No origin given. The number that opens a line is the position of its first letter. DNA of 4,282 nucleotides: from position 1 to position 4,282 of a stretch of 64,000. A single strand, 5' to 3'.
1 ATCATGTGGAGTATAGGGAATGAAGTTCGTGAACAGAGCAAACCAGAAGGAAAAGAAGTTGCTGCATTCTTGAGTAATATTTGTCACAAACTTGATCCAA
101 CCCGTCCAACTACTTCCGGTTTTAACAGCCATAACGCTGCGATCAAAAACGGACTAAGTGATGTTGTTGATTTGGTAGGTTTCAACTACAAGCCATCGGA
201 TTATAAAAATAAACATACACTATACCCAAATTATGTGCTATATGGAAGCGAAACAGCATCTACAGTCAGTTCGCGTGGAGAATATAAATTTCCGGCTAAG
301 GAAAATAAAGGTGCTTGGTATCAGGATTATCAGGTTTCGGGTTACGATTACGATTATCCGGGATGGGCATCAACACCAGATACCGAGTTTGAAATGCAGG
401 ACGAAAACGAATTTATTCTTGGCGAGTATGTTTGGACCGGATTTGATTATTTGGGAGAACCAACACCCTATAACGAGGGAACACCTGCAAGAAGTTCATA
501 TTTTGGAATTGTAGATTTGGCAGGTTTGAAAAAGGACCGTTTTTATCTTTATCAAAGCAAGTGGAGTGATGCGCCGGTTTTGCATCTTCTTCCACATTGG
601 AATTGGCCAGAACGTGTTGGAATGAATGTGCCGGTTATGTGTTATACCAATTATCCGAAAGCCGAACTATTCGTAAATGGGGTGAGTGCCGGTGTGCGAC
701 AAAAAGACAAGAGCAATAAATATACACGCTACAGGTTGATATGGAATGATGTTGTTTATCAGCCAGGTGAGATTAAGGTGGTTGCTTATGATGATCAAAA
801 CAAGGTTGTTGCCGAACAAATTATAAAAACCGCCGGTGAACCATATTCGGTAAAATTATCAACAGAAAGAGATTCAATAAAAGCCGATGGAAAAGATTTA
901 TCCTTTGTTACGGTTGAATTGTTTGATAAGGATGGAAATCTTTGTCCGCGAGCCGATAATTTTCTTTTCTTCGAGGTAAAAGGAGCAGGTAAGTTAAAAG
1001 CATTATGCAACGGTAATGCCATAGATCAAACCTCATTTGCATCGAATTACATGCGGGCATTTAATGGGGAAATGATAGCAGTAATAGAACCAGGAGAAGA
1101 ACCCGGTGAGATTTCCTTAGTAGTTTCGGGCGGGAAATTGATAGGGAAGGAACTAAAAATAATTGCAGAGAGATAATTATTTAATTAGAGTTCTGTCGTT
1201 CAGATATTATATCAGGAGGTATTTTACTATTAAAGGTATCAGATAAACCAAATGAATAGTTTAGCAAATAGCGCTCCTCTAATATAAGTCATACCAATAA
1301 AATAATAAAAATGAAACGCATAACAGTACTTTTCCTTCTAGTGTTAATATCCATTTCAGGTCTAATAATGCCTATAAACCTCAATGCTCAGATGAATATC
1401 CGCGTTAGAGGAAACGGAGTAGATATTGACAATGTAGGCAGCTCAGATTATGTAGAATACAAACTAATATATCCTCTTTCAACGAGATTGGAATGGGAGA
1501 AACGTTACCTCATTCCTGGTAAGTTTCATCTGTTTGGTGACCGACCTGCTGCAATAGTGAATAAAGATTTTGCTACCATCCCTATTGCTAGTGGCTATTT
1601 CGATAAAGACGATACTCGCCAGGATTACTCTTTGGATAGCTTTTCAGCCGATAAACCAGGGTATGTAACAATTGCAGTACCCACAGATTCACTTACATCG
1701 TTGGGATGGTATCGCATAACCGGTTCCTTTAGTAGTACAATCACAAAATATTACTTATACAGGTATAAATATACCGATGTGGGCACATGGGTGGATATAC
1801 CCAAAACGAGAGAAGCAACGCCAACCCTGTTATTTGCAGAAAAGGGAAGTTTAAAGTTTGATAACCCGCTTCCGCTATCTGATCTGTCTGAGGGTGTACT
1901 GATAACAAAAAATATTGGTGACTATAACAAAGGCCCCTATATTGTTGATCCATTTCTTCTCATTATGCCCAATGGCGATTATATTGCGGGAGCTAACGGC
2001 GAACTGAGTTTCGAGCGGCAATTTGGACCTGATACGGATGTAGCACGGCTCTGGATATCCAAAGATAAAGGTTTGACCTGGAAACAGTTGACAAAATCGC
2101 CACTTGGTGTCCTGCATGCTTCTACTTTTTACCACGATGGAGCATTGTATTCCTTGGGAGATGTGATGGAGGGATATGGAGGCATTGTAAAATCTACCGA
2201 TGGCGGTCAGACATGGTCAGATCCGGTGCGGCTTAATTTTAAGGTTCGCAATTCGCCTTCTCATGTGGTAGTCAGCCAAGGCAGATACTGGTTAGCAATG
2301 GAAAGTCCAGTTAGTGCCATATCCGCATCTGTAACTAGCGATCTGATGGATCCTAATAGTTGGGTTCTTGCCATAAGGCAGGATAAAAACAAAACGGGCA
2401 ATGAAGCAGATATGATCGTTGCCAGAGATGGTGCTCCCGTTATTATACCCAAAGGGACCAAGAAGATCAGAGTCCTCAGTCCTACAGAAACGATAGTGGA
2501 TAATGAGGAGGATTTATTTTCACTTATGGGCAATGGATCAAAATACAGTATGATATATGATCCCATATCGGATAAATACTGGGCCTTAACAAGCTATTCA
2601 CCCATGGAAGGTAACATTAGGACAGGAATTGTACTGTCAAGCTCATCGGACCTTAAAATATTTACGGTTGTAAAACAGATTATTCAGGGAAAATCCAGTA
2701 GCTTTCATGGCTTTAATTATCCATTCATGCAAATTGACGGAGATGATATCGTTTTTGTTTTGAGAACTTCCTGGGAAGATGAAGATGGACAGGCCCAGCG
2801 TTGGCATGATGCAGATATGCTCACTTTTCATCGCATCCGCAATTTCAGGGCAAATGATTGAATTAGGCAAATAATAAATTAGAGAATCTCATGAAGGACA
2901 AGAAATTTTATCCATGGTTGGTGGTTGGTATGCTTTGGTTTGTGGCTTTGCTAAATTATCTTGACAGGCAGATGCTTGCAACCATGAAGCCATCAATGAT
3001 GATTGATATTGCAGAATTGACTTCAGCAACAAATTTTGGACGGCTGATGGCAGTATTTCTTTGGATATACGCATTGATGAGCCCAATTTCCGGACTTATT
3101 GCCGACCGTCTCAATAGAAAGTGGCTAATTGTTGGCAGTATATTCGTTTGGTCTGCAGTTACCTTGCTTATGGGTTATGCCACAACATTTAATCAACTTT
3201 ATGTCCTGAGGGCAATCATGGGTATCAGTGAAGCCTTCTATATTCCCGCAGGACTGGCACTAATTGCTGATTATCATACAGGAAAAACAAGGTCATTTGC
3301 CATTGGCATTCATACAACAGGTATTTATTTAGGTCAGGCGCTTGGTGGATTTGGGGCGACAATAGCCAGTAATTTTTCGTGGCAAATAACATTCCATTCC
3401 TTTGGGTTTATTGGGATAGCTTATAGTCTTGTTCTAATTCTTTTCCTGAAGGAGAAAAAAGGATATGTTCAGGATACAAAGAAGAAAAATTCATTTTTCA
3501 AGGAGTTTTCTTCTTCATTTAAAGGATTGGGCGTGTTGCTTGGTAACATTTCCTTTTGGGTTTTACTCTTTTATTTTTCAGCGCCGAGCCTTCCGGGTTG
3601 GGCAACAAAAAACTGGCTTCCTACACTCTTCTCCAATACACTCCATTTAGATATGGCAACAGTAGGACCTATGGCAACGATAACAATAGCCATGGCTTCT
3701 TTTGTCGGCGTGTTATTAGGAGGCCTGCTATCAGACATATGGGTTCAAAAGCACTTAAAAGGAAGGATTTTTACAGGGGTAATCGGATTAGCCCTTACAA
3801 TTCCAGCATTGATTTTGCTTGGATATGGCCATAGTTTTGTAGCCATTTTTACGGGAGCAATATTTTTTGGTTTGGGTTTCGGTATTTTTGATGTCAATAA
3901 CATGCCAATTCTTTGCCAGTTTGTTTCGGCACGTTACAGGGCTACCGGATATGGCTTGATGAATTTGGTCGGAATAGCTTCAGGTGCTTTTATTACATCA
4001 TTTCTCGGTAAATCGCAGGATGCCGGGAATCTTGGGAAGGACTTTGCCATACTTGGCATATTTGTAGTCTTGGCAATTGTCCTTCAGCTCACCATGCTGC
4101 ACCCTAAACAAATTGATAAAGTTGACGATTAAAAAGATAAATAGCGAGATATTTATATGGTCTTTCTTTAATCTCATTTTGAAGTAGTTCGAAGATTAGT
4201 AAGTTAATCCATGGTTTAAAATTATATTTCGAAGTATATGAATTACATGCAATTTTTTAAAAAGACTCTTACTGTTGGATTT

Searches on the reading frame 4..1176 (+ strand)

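Call 45: search_protein_families(library=pfam, proteins=[window:4-1176:+], max_evalue=0.0001)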
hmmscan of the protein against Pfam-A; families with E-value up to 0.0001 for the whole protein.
window:4-1176:+ (390 aa): 2 families
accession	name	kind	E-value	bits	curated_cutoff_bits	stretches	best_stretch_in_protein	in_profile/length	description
PF18565.7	Glyco_hydro2_C5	-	7.8e-30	103.2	32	1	284-383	2-101/103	Glycoside hydrolase family 2 C-terminal domain 5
PF16355.11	DUF4982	-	2.1e-22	79.3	23.9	1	206-270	1-61/61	Domain of unknown function (DUF4982)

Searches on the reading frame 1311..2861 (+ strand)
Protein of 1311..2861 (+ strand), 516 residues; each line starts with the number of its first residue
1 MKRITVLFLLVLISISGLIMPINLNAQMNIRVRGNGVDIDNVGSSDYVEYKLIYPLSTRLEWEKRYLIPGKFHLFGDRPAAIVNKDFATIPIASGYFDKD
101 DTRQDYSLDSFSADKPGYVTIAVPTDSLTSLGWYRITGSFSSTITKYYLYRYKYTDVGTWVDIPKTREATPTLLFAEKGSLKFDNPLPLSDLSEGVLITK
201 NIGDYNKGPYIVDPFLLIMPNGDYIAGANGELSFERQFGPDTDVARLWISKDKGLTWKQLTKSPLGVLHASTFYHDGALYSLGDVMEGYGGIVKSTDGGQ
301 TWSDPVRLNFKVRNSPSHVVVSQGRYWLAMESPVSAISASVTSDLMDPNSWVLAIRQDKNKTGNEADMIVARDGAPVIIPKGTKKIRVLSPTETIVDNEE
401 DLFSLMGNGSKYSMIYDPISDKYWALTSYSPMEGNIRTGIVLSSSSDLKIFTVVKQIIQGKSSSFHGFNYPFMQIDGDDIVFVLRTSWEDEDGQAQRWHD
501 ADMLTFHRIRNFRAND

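Call 45: search_protein_families(library=pfam, proteins=[window:1311-2861:+], max_evalue=0.0001)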
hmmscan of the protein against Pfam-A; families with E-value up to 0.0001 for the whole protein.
window:1311-2861:+ (516 aa): 1 family
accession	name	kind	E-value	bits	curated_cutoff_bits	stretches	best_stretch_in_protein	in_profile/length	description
PF13088.12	BNR_2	-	1.3e-07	31.7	31.4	1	221-356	121-233/277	BNR repeat-like domain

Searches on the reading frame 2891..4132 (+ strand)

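Call 45: search_protein_families(library=pfam, proteins=[window:2891-4132:+], max_evalue=0.0001)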
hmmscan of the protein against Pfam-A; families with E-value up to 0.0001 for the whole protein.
window:2891-4132:+ (413 aa): 1 family
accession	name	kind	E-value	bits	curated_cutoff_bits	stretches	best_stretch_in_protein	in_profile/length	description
PF07690.21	MFS_1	-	3.2e-46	158.3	33.4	1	15-367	1-344/347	Major Facilitator Superfamily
